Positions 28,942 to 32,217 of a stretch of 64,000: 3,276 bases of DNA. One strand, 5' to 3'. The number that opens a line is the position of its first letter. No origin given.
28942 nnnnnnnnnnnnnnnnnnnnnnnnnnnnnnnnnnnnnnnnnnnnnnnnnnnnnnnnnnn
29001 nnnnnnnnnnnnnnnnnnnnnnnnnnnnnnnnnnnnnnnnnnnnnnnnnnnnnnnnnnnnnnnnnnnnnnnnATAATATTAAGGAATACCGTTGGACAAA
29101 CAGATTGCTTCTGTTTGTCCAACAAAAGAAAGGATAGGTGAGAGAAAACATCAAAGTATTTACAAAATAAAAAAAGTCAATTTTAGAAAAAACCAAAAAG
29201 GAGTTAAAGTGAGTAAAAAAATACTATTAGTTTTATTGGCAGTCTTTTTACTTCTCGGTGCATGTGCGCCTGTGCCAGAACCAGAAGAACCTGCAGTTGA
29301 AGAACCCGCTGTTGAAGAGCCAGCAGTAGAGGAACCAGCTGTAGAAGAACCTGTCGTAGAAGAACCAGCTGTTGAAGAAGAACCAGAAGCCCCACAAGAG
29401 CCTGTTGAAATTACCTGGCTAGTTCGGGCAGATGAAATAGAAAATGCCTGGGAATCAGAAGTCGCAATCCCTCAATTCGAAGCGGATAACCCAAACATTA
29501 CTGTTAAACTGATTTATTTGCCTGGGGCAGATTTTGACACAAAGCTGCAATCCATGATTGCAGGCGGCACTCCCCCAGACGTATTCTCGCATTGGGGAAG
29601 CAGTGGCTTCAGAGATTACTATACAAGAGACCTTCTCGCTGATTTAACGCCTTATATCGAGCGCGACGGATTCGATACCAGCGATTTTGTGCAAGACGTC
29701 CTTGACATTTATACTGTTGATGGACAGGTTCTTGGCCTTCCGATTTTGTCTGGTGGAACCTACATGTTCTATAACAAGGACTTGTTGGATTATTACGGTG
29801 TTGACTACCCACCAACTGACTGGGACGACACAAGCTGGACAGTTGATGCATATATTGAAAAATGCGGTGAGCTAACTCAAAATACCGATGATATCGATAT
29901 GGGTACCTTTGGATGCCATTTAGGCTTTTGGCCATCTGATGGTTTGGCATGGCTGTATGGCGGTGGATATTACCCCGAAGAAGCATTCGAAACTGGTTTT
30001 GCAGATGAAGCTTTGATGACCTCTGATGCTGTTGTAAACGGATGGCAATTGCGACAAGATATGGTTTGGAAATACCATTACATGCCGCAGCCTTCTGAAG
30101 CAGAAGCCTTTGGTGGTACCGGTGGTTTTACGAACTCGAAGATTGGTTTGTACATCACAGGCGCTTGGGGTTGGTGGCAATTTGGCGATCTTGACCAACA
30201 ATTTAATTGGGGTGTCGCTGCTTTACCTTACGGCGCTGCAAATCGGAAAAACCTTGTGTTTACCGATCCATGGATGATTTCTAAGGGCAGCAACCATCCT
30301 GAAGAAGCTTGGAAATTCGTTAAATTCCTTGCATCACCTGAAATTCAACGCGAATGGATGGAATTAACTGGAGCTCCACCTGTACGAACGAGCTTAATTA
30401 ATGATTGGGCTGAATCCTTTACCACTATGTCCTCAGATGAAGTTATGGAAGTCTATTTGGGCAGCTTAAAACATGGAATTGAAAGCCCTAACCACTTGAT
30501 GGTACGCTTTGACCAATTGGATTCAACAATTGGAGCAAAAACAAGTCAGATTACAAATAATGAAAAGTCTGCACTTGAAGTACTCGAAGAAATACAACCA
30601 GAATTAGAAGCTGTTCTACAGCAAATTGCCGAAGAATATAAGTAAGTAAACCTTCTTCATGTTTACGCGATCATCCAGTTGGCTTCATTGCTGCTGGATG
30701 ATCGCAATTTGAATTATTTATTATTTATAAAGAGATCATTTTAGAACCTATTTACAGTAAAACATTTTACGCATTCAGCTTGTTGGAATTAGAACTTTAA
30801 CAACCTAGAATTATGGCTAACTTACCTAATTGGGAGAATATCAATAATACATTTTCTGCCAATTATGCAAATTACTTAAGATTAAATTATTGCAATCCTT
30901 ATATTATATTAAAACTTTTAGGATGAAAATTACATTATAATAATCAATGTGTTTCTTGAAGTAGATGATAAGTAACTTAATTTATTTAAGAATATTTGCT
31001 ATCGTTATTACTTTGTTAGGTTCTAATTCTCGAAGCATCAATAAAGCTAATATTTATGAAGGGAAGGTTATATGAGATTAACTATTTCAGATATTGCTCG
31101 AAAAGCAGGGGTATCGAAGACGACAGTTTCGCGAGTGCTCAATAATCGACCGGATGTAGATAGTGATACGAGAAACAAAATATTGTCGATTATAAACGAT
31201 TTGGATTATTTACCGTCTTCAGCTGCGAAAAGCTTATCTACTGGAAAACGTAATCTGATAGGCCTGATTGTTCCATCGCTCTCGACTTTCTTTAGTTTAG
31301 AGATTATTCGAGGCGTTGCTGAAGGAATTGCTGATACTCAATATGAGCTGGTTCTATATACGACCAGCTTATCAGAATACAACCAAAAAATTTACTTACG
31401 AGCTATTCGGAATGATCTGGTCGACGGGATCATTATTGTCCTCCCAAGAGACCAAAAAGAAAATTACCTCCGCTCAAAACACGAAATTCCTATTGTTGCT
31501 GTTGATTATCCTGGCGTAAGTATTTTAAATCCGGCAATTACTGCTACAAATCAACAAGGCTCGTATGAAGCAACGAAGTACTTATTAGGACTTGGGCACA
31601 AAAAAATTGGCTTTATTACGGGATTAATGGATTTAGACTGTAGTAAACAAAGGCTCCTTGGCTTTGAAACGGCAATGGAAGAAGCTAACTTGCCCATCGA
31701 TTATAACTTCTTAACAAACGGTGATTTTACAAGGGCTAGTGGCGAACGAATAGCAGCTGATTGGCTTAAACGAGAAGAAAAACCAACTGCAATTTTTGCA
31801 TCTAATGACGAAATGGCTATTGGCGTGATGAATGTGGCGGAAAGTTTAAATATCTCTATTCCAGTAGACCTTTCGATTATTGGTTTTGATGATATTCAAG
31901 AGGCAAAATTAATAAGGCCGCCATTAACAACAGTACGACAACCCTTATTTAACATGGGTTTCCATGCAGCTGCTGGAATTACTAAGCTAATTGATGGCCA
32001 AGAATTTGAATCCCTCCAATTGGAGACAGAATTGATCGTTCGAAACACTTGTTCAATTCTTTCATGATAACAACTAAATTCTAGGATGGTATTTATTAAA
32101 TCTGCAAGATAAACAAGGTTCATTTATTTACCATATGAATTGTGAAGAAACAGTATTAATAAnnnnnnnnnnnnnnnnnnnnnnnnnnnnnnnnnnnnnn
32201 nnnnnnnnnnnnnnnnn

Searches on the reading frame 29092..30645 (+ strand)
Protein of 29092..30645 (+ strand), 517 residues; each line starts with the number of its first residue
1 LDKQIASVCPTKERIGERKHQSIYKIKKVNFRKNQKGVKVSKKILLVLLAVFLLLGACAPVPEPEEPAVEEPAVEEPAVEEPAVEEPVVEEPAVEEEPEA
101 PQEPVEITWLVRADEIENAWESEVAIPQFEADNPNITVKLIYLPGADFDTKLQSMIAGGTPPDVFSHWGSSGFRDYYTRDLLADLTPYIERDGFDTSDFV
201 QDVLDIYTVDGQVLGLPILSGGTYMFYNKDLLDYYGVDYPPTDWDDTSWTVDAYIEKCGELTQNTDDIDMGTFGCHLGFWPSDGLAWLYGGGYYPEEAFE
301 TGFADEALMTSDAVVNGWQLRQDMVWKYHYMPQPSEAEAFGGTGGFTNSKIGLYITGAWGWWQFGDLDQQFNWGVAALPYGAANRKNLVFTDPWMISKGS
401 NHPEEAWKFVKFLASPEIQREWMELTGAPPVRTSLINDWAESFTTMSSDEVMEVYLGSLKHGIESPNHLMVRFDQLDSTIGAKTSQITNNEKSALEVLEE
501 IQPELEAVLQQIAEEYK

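Call 8: search_protein_families(library=pfam, proteins=[window:29092-30645:+], max_evalue=0.001)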
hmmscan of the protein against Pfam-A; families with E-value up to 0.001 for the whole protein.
window:29092-30645:+ (517 aa): 3 families
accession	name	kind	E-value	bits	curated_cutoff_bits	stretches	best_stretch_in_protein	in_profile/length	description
PF01547.30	SBP_bac_1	-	1.7e-35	124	26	1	117-419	6-306/307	Bacterial extracellular solute-binding protein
PF13416.11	SBP_bac_8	-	6.5e-34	118.4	27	1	127-436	4-266/279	Bacterial extracellular solute-binding protein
PF13531.11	SBP_bac_11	-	0.0008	19.7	25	0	396-422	195-221/227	Bacterial extracellular solute-binding protein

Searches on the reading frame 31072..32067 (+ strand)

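Call 8: search_protein_families(library=pfam, proteins=[window:31072-32067:+], max_evalue=0.001)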
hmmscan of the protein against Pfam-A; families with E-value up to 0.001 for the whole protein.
window:31072-32067:+ (331 aa): 5 families
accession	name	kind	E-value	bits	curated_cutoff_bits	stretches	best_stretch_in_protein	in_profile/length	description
PF13377.12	Peripla_BP_3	-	1.1e-32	113.9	26.5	1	169-327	2-167/167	Periplasmic binding protein-like domain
PF00532.27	Peripla_BP_1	-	4.4e-22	79.3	22.2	1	63-318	4-274/281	Periplasmic binding proteins and sugar binding domain of LacI family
PF00356.27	LacI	-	1.9e-18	66.4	27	1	4-49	1-46/46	Bacterial regulatory proteins, lacI family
PF13407.12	Peripla_BP_4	-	1.7e-08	34.7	35.1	1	63-278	1-222/258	Periplasmic binding protein domain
PF01381.28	HTH_3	-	0.00092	19.6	23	0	3-33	10-40/55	Helix-turn-helix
